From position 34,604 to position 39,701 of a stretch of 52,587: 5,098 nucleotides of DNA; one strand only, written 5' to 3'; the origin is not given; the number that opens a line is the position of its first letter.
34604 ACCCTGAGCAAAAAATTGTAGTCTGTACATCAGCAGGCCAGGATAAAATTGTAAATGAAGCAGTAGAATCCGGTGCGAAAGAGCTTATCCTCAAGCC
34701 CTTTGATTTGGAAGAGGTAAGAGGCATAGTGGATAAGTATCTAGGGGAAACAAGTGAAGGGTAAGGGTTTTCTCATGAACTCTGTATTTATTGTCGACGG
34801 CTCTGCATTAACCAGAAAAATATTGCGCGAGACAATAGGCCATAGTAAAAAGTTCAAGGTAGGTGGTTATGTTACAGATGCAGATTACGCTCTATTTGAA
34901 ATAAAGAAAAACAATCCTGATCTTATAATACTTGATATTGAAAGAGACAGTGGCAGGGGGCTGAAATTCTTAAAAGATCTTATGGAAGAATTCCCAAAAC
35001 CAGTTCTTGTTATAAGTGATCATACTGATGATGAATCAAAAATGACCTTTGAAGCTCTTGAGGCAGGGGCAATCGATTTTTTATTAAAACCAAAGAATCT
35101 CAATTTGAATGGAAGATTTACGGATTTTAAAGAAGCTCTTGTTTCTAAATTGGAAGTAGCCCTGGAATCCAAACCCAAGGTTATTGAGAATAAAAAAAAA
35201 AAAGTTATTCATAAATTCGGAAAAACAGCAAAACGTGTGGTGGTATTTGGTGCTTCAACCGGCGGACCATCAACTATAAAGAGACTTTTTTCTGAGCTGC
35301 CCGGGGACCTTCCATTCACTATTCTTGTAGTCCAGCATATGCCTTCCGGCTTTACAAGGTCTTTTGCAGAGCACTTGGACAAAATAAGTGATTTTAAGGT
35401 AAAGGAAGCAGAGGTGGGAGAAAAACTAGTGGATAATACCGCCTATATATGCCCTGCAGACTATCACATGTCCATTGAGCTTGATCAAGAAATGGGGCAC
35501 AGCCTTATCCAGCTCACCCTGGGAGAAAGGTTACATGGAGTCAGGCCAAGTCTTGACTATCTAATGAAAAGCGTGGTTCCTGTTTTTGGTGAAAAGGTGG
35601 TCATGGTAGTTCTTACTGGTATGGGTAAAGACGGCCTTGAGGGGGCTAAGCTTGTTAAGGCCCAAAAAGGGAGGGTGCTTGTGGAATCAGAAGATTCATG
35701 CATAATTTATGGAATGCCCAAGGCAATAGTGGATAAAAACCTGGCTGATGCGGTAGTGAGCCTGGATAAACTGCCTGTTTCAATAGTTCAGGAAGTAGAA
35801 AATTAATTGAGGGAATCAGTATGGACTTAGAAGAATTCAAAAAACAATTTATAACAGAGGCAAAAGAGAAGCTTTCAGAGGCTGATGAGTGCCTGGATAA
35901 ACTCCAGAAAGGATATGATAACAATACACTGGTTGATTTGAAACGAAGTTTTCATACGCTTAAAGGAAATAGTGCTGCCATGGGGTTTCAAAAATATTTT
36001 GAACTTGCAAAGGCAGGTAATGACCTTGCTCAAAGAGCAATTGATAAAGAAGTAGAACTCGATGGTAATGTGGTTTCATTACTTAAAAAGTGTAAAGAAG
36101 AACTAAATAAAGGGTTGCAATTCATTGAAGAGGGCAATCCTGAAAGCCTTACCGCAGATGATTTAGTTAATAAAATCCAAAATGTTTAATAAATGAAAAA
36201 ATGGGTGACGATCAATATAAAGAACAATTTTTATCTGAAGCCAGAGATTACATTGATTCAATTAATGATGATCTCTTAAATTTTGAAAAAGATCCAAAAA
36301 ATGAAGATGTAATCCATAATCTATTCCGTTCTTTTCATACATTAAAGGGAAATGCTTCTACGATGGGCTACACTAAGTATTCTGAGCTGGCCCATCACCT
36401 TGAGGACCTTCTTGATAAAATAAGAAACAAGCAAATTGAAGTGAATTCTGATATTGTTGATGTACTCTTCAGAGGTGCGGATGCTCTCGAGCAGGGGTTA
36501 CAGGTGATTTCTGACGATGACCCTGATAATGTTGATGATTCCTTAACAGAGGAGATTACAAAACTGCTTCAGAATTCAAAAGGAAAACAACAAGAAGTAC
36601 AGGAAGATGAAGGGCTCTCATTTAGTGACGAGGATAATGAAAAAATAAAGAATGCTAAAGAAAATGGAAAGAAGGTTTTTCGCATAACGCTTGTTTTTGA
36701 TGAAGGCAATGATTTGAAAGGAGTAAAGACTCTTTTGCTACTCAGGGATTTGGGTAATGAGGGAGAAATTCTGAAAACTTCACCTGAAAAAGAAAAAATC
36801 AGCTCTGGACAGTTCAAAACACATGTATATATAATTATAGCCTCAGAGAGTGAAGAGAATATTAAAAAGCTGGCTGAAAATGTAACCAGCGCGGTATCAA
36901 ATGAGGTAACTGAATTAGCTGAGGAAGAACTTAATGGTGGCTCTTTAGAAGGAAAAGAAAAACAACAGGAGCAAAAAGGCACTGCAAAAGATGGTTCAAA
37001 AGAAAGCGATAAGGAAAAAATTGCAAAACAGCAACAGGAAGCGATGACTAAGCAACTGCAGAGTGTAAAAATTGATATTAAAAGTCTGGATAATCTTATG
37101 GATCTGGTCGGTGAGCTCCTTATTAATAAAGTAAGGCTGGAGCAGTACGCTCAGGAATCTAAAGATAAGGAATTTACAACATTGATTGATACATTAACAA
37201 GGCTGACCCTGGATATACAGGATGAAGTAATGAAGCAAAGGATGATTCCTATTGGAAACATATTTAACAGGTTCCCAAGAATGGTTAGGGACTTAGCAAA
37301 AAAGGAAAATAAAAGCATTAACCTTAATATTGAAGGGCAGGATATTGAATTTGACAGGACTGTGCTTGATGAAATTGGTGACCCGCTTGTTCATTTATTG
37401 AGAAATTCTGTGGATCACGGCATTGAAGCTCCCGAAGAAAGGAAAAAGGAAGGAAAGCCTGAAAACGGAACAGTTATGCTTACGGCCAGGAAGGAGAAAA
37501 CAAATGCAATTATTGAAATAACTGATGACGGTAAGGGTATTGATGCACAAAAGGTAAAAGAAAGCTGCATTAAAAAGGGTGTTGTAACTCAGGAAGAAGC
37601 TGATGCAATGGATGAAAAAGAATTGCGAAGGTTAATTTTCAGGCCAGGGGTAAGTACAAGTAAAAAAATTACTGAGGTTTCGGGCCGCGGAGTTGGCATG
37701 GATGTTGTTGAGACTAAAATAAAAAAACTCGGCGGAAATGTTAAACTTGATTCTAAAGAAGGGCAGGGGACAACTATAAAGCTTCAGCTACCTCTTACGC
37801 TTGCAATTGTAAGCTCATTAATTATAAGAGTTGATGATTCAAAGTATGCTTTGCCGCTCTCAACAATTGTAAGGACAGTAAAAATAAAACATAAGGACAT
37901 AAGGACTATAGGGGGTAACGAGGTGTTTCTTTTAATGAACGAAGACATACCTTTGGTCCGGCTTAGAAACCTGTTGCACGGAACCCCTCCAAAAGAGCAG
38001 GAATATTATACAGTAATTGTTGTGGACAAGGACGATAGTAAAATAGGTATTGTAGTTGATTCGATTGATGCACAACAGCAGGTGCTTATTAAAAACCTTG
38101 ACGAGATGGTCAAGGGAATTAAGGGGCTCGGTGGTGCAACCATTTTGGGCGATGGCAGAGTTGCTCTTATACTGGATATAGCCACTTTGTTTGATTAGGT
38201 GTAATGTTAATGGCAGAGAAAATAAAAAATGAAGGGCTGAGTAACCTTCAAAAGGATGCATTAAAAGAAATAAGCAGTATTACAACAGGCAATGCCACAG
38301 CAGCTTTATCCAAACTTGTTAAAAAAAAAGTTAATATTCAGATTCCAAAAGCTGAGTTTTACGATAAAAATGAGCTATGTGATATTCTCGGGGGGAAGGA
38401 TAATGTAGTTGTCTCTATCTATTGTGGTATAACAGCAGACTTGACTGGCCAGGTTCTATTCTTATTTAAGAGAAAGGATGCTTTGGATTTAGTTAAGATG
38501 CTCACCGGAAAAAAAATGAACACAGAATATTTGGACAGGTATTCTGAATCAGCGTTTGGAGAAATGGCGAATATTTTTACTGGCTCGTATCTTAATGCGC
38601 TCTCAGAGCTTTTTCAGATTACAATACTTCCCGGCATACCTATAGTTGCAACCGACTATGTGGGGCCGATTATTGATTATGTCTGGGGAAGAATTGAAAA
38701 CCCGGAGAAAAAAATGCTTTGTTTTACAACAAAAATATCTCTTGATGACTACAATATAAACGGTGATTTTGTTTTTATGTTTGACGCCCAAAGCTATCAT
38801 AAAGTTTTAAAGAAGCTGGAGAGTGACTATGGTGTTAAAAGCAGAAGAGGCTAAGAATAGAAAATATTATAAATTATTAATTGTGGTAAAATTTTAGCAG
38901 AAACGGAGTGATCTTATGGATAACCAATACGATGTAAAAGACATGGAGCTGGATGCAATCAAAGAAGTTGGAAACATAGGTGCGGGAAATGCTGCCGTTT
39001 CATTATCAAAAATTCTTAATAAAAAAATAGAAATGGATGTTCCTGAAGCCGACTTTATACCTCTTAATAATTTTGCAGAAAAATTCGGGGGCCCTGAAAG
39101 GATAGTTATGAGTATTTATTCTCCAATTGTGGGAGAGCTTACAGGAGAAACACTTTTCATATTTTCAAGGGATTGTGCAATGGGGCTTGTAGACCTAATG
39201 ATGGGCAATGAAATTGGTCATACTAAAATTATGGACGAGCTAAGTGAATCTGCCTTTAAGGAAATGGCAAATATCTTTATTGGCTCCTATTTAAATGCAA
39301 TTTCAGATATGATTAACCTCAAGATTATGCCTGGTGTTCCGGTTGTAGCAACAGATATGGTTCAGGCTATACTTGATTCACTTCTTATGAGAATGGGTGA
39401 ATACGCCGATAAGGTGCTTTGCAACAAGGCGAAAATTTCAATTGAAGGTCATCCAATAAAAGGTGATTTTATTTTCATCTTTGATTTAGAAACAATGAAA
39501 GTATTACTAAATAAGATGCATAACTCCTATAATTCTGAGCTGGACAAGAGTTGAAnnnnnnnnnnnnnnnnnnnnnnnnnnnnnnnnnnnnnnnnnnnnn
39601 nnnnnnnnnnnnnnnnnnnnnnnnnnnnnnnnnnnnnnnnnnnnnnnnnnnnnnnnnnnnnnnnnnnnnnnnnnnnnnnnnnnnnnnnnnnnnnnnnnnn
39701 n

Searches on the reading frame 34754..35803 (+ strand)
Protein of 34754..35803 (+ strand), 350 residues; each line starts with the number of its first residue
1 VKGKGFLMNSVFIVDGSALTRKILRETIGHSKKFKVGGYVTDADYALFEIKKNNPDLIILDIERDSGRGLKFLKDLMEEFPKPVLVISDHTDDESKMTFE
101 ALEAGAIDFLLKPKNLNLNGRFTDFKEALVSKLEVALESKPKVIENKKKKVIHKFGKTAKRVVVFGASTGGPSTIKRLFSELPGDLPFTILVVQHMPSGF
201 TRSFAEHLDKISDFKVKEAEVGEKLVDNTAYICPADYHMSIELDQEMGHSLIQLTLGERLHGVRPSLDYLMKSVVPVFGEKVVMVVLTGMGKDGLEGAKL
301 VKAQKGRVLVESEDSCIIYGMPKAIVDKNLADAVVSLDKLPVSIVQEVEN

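Call 14: search_protein_families(library=pfam, proteins=[window:34754-35803:+], max_evalue=0.001)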
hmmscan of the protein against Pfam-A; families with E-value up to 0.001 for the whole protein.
window:34754-35803:+ (350 aa): 2 families
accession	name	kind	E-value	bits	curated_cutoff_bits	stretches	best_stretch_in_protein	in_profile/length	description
PF01339.22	CheB_methylest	-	2.1e-58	197.3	24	1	163-342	1-172/174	CheB methylesterase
PF00072.30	Response_reg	-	1.2e-15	58.1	30.2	1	11-115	1-102/111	Response regulator receiver domain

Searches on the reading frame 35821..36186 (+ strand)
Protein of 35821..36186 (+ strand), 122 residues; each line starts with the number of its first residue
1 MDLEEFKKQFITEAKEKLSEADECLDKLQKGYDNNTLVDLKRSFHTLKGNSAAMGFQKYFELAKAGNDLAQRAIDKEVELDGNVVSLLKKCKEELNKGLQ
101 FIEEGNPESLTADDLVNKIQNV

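Call 14: search_protein_families(library=pfam, proteins=[window:35821-36186:+], max_evalue=0.001)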
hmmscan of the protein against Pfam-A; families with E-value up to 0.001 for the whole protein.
window:35821-36186:+ (122 aa): 1 family
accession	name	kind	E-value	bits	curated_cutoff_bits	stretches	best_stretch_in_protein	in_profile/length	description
PF01627.28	Hpt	-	1.1e-09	38.8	24.6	1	18-95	7-81/84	Hpt domain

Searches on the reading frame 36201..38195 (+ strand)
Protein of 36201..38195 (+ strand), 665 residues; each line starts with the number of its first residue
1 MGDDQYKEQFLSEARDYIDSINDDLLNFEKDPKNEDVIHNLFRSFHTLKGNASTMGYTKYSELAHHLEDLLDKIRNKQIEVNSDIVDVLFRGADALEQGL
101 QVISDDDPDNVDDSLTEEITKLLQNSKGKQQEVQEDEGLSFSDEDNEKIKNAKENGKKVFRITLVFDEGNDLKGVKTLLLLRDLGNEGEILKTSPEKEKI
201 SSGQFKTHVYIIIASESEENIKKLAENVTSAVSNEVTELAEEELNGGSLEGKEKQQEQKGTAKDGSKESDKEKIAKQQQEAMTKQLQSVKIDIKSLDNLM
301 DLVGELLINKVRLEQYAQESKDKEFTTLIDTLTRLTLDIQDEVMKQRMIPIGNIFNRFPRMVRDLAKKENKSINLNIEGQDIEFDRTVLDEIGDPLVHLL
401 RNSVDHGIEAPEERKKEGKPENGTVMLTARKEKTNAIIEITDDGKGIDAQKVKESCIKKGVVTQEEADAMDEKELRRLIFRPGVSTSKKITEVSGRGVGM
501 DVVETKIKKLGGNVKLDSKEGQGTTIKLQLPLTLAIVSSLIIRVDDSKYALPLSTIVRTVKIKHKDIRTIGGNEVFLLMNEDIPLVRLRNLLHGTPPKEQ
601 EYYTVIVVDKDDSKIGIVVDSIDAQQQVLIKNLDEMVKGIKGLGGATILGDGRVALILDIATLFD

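Call 14: search_protein_families(library=pfam, proteins=[window:36201-38195:+], max_evalue=0.001)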
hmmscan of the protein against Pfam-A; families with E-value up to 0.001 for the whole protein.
window:36201-38195:+ (665 aa): 5 families
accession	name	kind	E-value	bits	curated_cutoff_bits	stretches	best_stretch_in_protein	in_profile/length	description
PF01584.24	CheW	-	1.5e-24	86.6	23.5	1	540-664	3-134/138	CheW-like domain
PF02518.31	HATPase_c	-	5.5e-18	65.9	26.4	1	394-533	4-110/111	Histidine kinase-, DNA gyrase B-, and HSP90-like ATPase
PF01627.28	Hpt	-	1.5e-16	60.9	24.6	1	6-99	2-77/84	Hpt domain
PF07194.16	P2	-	2.6e-13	50.2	23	1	159-234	1-77/81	P2 response regulator binding domain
PF02895.20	H-kinase_dim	-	1.3e-12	48.5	23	1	287-345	2-67/68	Signal transducing histidine kinase, homodimeric domain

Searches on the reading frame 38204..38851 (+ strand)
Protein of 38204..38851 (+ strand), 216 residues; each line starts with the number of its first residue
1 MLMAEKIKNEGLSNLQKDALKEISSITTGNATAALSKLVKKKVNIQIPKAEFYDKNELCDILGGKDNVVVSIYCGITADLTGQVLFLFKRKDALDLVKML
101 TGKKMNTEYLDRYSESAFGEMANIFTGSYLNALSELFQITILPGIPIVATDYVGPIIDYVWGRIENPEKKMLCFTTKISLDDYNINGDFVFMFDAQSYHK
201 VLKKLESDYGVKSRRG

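Call 14: search_protein_families(library=pfam, proteins=[window:38204-38851:+], max_evalue=0.001)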
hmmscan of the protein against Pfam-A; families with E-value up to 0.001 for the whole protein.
window:38204-38851:+ (216 aa): 2 families
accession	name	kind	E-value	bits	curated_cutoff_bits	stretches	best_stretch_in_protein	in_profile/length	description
PF13690.11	CheX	-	1.4e-11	44.7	27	1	73-141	4-69/94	Chemotaxis phosphatase CheX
PF04509.17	CheC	-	2.5e-11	43.8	22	1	115-143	3-31/38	CheC-like family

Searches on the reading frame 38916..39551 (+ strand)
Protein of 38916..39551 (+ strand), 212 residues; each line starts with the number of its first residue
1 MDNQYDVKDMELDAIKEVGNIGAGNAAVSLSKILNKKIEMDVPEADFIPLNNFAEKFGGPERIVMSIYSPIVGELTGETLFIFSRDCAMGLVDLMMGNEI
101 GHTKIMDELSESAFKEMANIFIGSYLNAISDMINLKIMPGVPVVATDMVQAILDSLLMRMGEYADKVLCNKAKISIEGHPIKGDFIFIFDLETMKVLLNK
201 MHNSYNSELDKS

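Call 14: search_protein_families(library=pfam, proteins=[window:38916-39551:+], max_evalue=0.001)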
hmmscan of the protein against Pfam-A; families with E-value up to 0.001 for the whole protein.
window:38916-39551:+ (212 aa): 2 families
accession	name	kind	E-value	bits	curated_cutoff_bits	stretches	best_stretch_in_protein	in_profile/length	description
PF04509.17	CheC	-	1.2e-20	73.6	22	2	10-44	1-35/38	CheC-like family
PF13690.11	CheX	-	1.2e-10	41.8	27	1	71-148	7-76/94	Chemotaxis phosphatase CheX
